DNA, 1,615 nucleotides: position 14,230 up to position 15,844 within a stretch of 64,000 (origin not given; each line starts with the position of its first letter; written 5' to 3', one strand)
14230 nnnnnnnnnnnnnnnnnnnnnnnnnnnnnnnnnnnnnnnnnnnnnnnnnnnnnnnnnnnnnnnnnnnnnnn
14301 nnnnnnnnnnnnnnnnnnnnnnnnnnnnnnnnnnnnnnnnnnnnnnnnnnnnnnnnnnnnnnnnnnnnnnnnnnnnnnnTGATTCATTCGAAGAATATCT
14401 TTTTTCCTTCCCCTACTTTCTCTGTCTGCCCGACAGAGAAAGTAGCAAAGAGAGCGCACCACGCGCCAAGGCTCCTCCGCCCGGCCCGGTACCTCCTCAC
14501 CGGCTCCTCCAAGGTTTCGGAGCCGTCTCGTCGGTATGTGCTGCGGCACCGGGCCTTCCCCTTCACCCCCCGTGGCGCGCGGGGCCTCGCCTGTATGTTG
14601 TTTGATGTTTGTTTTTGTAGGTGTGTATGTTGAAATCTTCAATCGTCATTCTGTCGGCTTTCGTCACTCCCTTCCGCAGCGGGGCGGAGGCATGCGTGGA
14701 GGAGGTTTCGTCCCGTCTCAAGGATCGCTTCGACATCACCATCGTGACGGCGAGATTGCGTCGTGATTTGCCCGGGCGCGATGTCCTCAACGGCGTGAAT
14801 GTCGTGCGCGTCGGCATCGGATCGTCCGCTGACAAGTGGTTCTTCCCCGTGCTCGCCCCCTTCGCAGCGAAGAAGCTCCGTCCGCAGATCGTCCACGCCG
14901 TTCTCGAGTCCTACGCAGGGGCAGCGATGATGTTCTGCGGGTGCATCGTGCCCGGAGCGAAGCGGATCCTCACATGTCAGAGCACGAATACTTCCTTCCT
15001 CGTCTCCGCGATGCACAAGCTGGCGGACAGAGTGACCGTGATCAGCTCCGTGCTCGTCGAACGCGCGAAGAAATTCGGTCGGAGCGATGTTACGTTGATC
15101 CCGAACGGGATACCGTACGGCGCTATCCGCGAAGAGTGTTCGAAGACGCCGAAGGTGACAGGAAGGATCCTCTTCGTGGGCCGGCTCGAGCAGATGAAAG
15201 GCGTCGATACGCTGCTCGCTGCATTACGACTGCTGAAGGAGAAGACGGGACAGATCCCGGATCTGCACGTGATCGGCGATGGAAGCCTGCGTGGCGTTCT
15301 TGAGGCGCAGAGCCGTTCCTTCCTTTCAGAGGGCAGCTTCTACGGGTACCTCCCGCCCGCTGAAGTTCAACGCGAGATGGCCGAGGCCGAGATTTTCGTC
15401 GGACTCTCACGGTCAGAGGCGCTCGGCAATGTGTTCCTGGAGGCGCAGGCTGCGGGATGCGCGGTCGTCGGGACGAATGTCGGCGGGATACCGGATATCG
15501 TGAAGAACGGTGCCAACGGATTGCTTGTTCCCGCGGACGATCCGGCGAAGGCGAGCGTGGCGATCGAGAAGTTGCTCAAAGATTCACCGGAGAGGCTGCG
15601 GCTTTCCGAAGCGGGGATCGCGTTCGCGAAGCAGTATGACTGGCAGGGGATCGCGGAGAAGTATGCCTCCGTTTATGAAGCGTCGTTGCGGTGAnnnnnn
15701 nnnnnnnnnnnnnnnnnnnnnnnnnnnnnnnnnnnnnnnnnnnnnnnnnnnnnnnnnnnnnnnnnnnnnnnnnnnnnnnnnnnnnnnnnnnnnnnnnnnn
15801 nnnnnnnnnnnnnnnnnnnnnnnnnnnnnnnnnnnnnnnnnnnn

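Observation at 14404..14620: Structured ~200-nt intergenic repeat family (copy A) whose first hairpin keeps its structure but not its sequence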

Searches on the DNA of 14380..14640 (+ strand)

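Call 26: search_rna_families(source=window, start=14380, end=14640, threshold=evalue, max_evalue=10)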
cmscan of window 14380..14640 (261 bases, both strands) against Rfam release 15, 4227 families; matches with E-value up to 10: 7.
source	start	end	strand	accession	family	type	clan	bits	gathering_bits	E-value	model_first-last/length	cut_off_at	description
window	14405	14453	+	RF04163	mir-8364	Gene; miRNA;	-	15.4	67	3.8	1-61/61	no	mir-8364 microRNA precursor family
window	14412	14446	-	RF04240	mir-4716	Gene; miRNA;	-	14.9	76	2.3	1-84/84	no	mir-4716 microRNA precursor family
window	14459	14530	+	RF02833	Scr3202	Gene; sRNA;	-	14.7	52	8.8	1-95/95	no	Streptomyces RNA 3202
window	14391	14467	-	RF00736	mir-320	Gene; miRNA;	-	14.3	55.5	1.3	1-76/76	no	mir-320 microRNA precursor family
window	14403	14451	-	RF04163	mir-8364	Gene; miRNA;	-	14.2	67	7.7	1-61/61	no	mir-8364 microRNA precursor family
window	14382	14445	+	RF02843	RefA5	Gene; antisense;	-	12.7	91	4.1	1-68/68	no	Enterococcus sRNA A5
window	14386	14459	+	RF02193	TCL6_3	Gene; lncRNA;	-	9.7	40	6.5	64-139/139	no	T-cell leukemia/lymphoma 6 conserved region 3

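Call 72: search_dna_similar(query=window:14404-14620:+, collection=plasmids, mode=distant, max_evalue=0.01, max_rows=10)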
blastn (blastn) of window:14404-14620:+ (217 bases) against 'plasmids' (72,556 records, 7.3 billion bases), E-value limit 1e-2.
No match.

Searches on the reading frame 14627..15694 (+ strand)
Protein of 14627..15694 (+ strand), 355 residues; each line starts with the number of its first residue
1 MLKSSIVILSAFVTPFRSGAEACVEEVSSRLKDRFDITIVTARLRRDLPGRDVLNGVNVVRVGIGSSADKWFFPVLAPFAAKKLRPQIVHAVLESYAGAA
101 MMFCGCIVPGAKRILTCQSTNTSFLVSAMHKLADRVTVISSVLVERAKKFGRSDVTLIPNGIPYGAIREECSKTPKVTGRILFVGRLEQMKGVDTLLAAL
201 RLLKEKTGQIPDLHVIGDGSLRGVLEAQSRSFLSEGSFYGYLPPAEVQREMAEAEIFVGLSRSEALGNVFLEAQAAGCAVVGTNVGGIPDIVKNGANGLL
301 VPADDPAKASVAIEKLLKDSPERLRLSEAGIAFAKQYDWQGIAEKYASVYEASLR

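Call 42: find_encoding_contigs(protein=window:14627-15694:+, flank=10000, max_places=6)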
Protein window:14627-15694:+ (355 aa): 3 contigs read that carry it; 3 places shown.
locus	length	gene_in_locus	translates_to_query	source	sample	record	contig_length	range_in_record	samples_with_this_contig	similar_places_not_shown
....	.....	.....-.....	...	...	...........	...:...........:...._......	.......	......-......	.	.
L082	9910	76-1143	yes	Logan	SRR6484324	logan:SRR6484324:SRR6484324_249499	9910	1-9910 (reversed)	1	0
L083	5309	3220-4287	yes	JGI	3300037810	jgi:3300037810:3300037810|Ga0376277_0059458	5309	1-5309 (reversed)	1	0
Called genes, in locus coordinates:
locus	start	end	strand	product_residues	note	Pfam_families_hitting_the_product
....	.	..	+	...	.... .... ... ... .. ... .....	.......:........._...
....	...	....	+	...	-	-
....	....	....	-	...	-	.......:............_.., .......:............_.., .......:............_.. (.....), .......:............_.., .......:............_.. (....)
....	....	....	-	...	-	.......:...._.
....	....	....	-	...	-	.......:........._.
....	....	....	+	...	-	-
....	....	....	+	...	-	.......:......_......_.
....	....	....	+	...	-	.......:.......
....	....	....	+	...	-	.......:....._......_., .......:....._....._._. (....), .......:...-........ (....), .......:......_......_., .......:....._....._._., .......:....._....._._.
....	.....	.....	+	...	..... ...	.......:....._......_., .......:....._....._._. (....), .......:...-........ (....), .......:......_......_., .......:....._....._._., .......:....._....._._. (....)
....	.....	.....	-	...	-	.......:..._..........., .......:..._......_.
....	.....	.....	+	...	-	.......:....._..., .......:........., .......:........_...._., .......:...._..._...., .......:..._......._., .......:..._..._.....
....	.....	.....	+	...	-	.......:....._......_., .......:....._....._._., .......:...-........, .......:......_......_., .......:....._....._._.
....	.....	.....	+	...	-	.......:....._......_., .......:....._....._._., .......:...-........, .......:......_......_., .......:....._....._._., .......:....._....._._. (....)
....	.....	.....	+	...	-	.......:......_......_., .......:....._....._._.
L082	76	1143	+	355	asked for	PF13439:Glyco_transf_4, PF13579:Glyco_trans_4_4 (weak), PF20706:GT4-conflict (weak), PF00534:Glycos_transf_1, PF13692:Glyco_trans_1_4, PF13524:Glyco_trans_1_2 (weak)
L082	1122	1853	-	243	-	PF00483:NTP_transferase, PF12804:NTP_transf_3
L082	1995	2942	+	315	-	PF01073:3Beta_HSD, PF01370:Epimerase, PF02719:Polysacc_synt_2, PF04321:RmlD_sub_bind, PF07993:NAD_binding_4, PF16363:GDP_Man_Dehyd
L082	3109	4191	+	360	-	PF13439:Glyco_transf_4, PF13579:Glyco_trans_4_4, PF20706:GT4-conflict, PF00534:Glycos_transf_1, PF13692:Glyco_trans_1_4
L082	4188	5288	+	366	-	PF13439:Glyco_transf_4, PF13579:Glyco_trans_4_4, PF20706:GT4-conflict, PF00534:Glycos_transf_1, PF13692:Glyco_trans_1_4, PF13524:Glyco_trans_1_2 (weak)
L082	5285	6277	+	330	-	PF00534:Glycos_transf_1, PF13692:Glyco_trans_1_4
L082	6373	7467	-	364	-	PF00155:Aminotran_1_2, PF01212:Beta_elim_lyase (weak), PF01041:DegT_DnrJ_EryC1, PF01053:Cys_Met_Meta_PP (weak)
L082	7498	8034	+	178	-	PF13302:Acetyltransf_3, PF13420:Acetyltransf_4, PF13523:Acetyltransf_8, PF00583:Acetyltransf_1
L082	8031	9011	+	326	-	PF02388:FemAB (faint), PF13480:Acetyltransf_6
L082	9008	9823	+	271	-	PF00535:Glycos_transf_2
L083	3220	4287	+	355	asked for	PF13439:Glyco_transf_4, PF13579:Glyco_trans_4_4 (weak), PF20706:GT4-conflict (weak), PF00534:Glycos_transf_1, PF13692:Glyco_trans_1_4, PF13524:Glyco_trans_1_2 (weak)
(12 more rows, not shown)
